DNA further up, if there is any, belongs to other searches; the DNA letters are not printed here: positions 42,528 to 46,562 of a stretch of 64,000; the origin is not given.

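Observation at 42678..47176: A 1244-aa protein with a prepilin-type N-terminus is co-transcribed with a Cys-rich anchored partner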

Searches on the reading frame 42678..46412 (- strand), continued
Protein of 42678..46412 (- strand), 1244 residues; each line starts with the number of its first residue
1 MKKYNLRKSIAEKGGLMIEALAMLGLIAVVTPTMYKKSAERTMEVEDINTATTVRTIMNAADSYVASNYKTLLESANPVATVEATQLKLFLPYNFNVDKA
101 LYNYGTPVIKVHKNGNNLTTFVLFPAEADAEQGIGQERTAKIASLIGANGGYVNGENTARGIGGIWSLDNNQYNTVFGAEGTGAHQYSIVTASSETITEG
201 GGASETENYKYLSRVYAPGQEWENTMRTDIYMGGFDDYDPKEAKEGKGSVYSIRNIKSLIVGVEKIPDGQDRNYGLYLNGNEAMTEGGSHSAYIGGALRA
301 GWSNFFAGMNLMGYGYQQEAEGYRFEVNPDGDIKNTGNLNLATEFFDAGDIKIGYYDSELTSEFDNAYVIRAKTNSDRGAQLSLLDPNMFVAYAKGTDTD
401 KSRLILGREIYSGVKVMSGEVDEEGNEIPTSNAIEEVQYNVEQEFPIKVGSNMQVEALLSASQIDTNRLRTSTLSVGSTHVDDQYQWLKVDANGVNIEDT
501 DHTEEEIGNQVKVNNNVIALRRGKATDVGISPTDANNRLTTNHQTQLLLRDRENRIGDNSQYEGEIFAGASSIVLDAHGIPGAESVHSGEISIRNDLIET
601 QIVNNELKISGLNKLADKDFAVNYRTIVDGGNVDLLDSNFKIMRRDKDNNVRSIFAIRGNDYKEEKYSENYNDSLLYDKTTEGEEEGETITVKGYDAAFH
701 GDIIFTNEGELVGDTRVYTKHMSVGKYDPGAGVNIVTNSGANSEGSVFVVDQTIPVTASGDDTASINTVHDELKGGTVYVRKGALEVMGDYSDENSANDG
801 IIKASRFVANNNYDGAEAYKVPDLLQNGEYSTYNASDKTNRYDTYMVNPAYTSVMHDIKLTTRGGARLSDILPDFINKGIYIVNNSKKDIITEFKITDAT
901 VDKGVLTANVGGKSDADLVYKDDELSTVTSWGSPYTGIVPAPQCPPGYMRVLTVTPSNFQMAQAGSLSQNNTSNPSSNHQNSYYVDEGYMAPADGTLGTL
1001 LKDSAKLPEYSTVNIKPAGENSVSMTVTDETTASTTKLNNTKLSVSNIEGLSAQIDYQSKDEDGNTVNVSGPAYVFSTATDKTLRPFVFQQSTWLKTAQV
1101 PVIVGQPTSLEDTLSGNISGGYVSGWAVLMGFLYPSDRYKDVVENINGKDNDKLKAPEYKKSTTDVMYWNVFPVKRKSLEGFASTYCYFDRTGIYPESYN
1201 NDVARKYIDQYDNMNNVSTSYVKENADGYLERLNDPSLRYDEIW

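Call 34: find_related_loci(query=A1, collection=genome_contigs, flank=10000)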
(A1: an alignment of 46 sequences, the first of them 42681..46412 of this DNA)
Query A1 (1244 aa) in genome_contigs; peptide patterns used: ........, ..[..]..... (x = any residue, [..] = any of these).
122 stretches matched a pattern; 84 encode a relative of the query (tblastn E <= 1e-3); the best 80 are kept; 74 distinct loci.
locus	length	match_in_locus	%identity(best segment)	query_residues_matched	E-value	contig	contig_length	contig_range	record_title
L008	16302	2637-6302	39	1-1244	0e+0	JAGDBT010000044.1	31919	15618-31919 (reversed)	MAG: Alphaproteobacteria bacterium isolate RGIG10323 Yak_Rumen.Co__c1760724, whole genome shotgun sequence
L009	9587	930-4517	38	1-1244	0e+0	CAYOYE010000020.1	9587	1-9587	MAG TPA_asm: uncultured Azospirillaceae bacterium isolate SRP222552_co1_183 genome assembly, contig: NODE_6950_length_95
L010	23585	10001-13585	39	1-1244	0e+0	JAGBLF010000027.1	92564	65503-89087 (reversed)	MAG: Alphaproteobacteria bacterium isolate RGIG9217 Water_deer_Rumen-1__c412626, whole genome shotgun sequence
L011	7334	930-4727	37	1-1244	0e+0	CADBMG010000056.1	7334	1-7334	MAG: uncultured proteobacterium isolate RUG14094 genome assembly, contig: RUG14094_asm_56, whole genome shotgun sequence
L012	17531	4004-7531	37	1-1244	0e+0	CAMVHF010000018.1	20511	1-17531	MAG TPA_asm: uncultured Alphaproteobacteria bacterium isolate SRR8387716_bin.37_metaWRAP_v1.3_MAG genome assembly, conti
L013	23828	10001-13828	37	1-1244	0e+0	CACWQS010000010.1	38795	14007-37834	MAG: uncultured proteobacterium isolate RUG10838 genome assembly, contig: RUG10838_asm_10, whole genome shotgun sequence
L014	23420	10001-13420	37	1-1244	0e+0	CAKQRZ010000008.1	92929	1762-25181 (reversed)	MAG: uncultured Alphaproteobacteria bacterium isolate REFINED_METABAT215_TOP10_CONTIGS_1500_ASSEMBLY_K77_MERGED__Hadza_M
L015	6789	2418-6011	37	1-1244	0e+0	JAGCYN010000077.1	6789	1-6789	MAG: Alphaproteobacteria bacterium isolate RGIG10239 Yak_Rumen-5__c1420472, whole genome shotgun sequence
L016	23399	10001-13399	37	1-1244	0e+0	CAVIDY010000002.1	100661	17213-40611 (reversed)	Bacteroidaceae bacterium isolate H07635-L1_cleanbin_000017 genome assembly, contig: Spades_H07635-L1_contig_71, whole ge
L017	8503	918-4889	36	3-1244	0e+0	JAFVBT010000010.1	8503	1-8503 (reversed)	MAG: Alphaproteobacteria bacterium isolate RGIG5026 Roe_deer_Rumen.Co__c98846, whole genome shotgun sequence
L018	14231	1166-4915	36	8-1244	0e+0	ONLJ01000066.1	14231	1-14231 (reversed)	uncultured Rhodospirillaceae bacterium isolate RUG410 genome assembly, contig: k87_28186122, whole genome shotgun sequen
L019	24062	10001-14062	35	1-1244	0e+0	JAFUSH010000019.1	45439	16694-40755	MAG: Alphaproteobacteria bacterium isolate RGIG4780 Roe_deer_Reticulum-3__c633, whole genome shotgun sequence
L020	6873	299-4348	36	1-1244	0e+0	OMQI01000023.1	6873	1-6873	uncultured Rhodospirillaceae bacterium isolate RUG772 genome assembly, contig: k87_4181567, whole genome shotgun sequenc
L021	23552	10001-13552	36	1-1244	0e+0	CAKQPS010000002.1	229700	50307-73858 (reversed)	MAG: uncultured Alphaproteobacteria bacterium isolate REFINED_METABAT215_TOP10_CONTIGS_1500_ASSEMBLY_K77_MERGED__Hadza_M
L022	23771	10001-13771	35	1-1244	0e+0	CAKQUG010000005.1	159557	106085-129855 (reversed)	MAG: uncultured Alphaproteobacteria bacterium isolate REFINED_METABAT215_TOP10_CONTIGS_1500_ASSEMBLY_K77_MERGED__Hadza_M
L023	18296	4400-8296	36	1-1244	0e+0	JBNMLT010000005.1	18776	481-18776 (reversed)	MAG: Alphaproteobacteria bacterium isolate CM_BacRUG1152.10 k141_287492_length_18776_cov_9.0000, whole genome shotgun se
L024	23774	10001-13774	35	1-1244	0e+0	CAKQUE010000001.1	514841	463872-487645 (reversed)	MAG: uncultured Alphaproteobacteria bacterium isolate REFINED_METABAT215_TOP10_CONTIGS_1500_ASSEMBLY_K77_MERGED__Nepal_M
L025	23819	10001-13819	37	1-1244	0e+0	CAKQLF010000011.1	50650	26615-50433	MAG: uncultured Alphaproteobacteria bacterium isolate REFINED_METABAT215_TOP10_CONTIGS_1500_ASSEMBLY_K77_MERGED__Hadza_M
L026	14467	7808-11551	37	2-1244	0e+0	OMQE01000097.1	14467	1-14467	uncultured Rhodospirillaceae bacterium isolate RUG769 genome assembly, contig: k87_21025191, whole genome shotgun sequen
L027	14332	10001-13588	36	6-1244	0e+0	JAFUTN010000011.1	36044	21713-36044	MAG: Alphaproteobacteria bacterium isolate RGIG4812 Roe_deer_Reticulum.Co__c219960, whole genome shotgun sequence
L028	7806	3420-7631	33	1-1244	1e-166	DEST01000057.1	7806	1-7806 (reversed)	MAG TPA_asm: Alphaproteobacteria bacterium UBA3307 UBA3307_contig_268806, whole genome shotgun sequence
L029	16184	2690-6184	38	1-1244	0e+0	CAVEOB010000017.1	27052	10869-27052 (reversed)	[Ruminococcus] gnavus isolate H07648-L1_cleanbin_000019 genome assembly, contig: Spades_H07648-L1_contig_961, whole geno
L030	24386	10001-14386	33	1-1244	2e-153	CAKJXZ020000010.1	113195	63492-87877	Proteobacteria bacterium isolate MAG-R073 genome assembly, contig: k141_84460, whole genome shotgun sequence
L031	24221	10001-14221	34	1-1244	7e-148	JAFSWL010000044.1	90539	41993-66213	MAG: Alphaproteobacteria bacterium isolate RGIG3536 Goat_Rumen.Co__c2428201, whole genome shotgun sequence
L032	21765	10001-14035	34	1-1244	3e-147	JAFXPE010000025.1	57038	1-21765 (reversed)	MAG: Alphaproteobacteria bacterium isolate RGIG6619 Sheep_Rumen-1__c983302, whole genome shotgun sequence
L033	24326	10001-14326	33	1-1244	3e-141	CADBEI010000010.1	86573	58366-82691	MAG: uncultured proteobacterium isolate RUG13901 genome assembly, contig: RUG13901_asm_10, whole genome shotgun sequence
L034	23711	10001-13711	36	1-1244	0e+0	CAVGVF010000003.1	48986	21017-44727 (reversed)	uncultured Eubacteriales bacterium isolate H07628-L1_cleanbin_000014 genome assembly, contig: Spades_H07628-L1_contig_34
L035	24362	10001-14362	34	1-1244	2e-140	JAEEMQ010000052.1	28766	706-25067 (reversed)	MAG: Alphaproteobacteria bacterium isolate Tb.RUG.243 k141_12670831_flag=1_multi=15.9550_len=28766, whole genome shotgun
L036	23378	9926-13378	35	1-1244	2e-138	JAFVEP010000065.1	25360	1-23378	MAG: Alphaproteobacteria bacterium isolate RGIG5100 Roe_deer_Rumen.Co__c1219982, whole genome shotgun sequence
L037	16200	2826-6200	32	1-1244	4e-137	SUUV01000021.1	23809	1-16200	MAG: Alphaproteobacteria bacterium isolate SIG55 NODE_41224_length_23809_cov_2.719745, whole genome shotgun sequence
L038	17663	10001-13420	31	6-1244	2e-135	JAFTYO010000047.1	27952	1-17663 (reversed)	MAG: Alphaproteobacteria bacterium isolate RGIG4267 Roe_deer_Colon.Co__c2137491, whole genome shotgun sequence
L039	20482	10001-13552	38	1-1244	0e+0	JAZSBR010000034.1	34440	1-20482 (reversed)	MAG: Alphaproteobacteria bacterium isolate T1900044927_TS20190393.MAGScoT_cleanbin_000012 SGB_3385_k141_2088375, whole g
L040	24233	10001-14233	34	1-1244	9e-134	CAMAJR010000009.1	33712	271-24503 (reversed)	MAG: uncultured Alphaproteobacteria bacterium isolate SRR5666655_bin.23_metaWRAP_v1.3_MAG genome assembly, contig: ERZ11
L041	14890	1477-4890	31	5-1244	5e-130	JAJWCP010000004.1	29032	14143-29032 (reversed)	MAG: Proteobacteria bacterium isolate B13_bin.31.fa NODE_310_length_29032_cov_7.226732, whole genome shotgun sequence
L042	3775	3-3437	33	192-1244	4e-133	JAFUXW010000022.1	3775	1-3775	MAG: Alphaproteobacteria bacterium isolate RGIG4925 Roe_deer_Rumen-3__c19345, whole genome shotgun sequence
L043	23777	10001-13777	36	1-1244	0e+0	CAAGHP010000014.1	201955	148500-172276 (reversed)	MAG TPA_asm: Alphaproteobacteria bacterium, isolate HGM16763, WGS project CAAGHP010000000 data, contig: SRS476280_65_k11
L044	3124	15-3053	32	292-1244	3e-120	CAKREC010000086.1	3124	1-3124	MAG: uncultured Eubacterium sp. isolate REFINED_METABAT215_TOP10_CONTIGS_1500_ASSEMBLY_K77_MERGED__Hadza_MoBio_hadza-I-L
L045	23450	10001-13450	36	1-1244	2e-115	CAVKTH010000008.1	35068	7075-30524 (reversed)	Bacteroidaceae bacterium isolate H07656-L1_cleanbin_000006 genome assembly, contig: Spades_H07656-L1_contig_332, whole g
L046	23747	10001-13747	37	1-1244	0e+0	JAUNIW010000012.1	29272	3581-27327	MAG: Pseudomonadota bacterium isolate S29M_St_20 NODE_465_length_29272_cov_7.666496, whole genome shotgun sequence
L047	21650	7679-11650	35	1-1244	7e-145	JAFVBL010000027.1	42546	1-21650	MAG: Alphaproteobacteria bacterium isolate RGIG5018 Roe_deer_Rumen-5__c3202, whole genome shotgun sequence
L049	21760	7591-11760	34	1-1244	1e-147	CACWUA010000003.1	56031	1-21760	MAG: uncultured proteobacterium isolate RUG10918 genome assembly, contig: RUG10918_asm_3, whole genome shotgun sequence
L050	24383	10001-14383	35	6-1244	8e-99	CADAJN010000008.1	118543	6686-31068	MAG: uncultured proteobacterium isolate RUG13362 genome assembly, contig: RUG13362_asm_8, whole genome shotgun sequence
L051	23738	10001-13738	36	1-1244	0e+0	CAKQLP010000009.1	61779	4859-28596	MAG: uncultured Alphaproteobacteria bacterium isolate REFINED_METABAT215_TOP10_CONTIGS_1500_ASSEMBLY_K77_MERGED__Hadza_M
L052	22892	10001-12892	42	1-1244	3e-95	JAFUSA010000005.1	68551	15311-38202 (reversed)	MAG: Alphaproteobacteria bacterium isolate RGIG4773 Roe_deer_Reticulum-2__c432, whole genome shotgun sequence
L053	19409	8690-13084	36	6-1244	1e-104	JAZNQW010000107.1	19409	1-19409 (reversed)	MAG: Alphaproteobacteria bacterium isolate T1900044823_TS20190289.MAGScoT_cleanbin_000011 SGB_2851_k141_2405275, whole g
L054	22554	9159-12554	38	1-1244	1e-85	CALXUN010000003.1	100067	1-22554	MAG: uncultured Alphaproteobacteria bacterium isolate BRZ_FB__bin86 genome assembly, contig: BRZ_FB__NODE_251_length_100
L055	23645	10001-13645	36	1-1244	6e-92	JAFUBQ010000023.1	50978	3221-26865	MAG: Alphaproteobacteria bacterium isolate RGIG4347 Roe_deer_Jejunum-1__c232761, whole genome shotgun sequence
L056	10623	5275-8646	40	5-1244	3e-83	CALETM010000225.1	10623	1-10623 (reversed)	MAG TPA_asm: uncultured Alphaproteobacteria bacterium isolate ERR2619727_bin.69_CONCOCT_v1.1_MAG genome assembly, contig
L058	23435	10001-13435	31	5-1244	7e-136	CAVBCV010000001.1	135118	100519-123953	Lachnospiraceae bacterium isolate H07603-L1_cleanbin_000017 genome assembly, contig: Spades_H07603-L1_contig_62, whole g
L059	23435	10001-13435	38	5-1244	3e-77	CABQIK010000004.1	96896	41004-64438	MAG TPA_asm: uncultured Alphaproteobacteria bacterium isolate MGYG-HGUT-00610 genome assembly, contig: GUT_GENOME018669_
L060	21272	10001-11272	37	776-1244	1e-76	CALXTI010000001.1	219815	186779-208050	MAG: uncultured Alphaproteobacteria bacterium isolate BRZ_LA__bin12 genome assembly, contig: BRZ_LA__NODE_8_length_21981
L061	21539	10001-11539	35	704-1244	3e-76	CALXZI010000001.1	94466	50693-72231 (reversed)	MAG: uncultured Alphaproteobacteria bacterium isolate BRZ_RN__bin68 genome assembly, contig: BRZ_RN__NODE_198_length_944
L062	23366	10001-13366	37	6-1244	1e-75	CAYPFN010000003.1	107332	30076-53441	MAG TPA_asm: uncultured Azospirillaceae bacterium isolate SRP141132_co1_303 genome assembly, contig: NODE_64_length_1073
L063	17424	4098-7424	36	11-1244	1e-74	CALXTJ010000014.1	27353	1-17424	MAG: uncultured Alphaproteobacteria bacterium isolate BRZ_KS__bin114 genome assembly, contig: BRZ_KS__NODE_2751_length_2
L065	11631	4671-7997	37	1-1244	5e-73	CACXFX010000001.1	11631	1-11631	MAG: uncultured proteobacterium isolate RUG11221 genome assembly, contig: RUG11221_asm_1, whole genome shotgun sequence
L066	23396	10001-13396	37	5-1244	3e-73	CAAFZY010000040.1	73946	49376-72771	MAG TPA_asm: Alphaproteobacteria bacterium, isolate HGM16767, WGS project CAAFZY010000000 data, contig: SRS475987_54_k11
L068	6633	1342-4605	38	2-1244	8e-72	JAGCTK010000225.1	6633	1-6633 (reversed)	MAG: Alphaproteobacteria bacterium isolate RGIG10106 Yak_Rumen-4__c2157684, whole genome shotgun sequence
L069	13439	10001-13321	38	5-1244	1e-70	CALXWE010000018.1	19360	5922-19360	MAG: uncultured Alphaproteobacteria bacterium isolate BRZ_SP__bin53 genome assembly, contig: BRZ_SP__NODE_3677_length_19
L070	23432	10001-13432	34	5-1244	6e-69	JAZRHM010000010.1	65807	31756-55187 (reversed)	MAG: Alphaproteobacteria bacterium isolate T1900045481_YK20190175.MAGScoT_cleanbin_000003 SGB_7321_k141_2708946, whole g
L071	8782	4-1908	32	448-1244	9e-67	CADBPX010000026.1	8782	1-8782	MAG: uncultured proteobacterium isolate RUG14194 genome assembly, contig: RUG14194_asm_26, whole genome shotgun sequence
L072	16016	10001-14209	34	1-1244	2e-137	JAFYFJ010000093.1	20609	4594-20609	MAG: Alphaproteobacteria bacterium isolate RGIG7040 Sheep_Rumen.Co__c3596128, whole genome shotgun sequence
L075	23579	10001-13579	36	3-1244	6e-69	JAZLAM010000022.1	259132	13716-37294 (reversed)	MAG: Alphaproteobacteria bacterium isolate T1900045076_TC20190070.MAGScoT_cleanbin_000006 SGB_4637_k141_2643934, whole g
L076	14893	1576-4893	43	1-1244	2e-55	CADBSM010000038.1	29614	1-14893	MAG: uncultured proteobacterium isolate RUG14252 genome assembly, contig: RUG14252_asm_38, whole genome shotgun sequence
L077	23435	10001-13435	33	5-1244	8e-72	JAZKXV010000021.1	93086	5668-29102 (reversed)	MAG: Alphaproteobacteria bacterium isolate T1900045114_TC20190108.MAGScoT_cleanbin_000007 SGB_4803_k141_1690534, whole g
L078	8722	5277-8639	38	4-1244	8e-75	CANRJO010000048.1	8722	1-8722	MAG: uncultured Alphaproteobacteria bacterium isolate Lapin-021__bin60 genome assembly, contig: Lapin-021__NODE_9449_len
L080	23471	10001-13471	35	1-1244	0e+0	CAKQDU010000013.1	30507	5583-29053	MAG: uncultured Alphaproteobacteria bacterium isolate REFINED_METABAT215_TOP10_CONTIGS_1500_ASSEMBLY_K77_MERGED__Hadza_M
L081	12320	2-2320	35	673-1244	3e-37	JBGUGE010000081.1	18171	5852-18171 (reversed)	MAG: Alphaproteobacteria bacterium isolate ruminal_MAG_381 ruminal_MAG_381_contig_0081, whole genome shotgun sequence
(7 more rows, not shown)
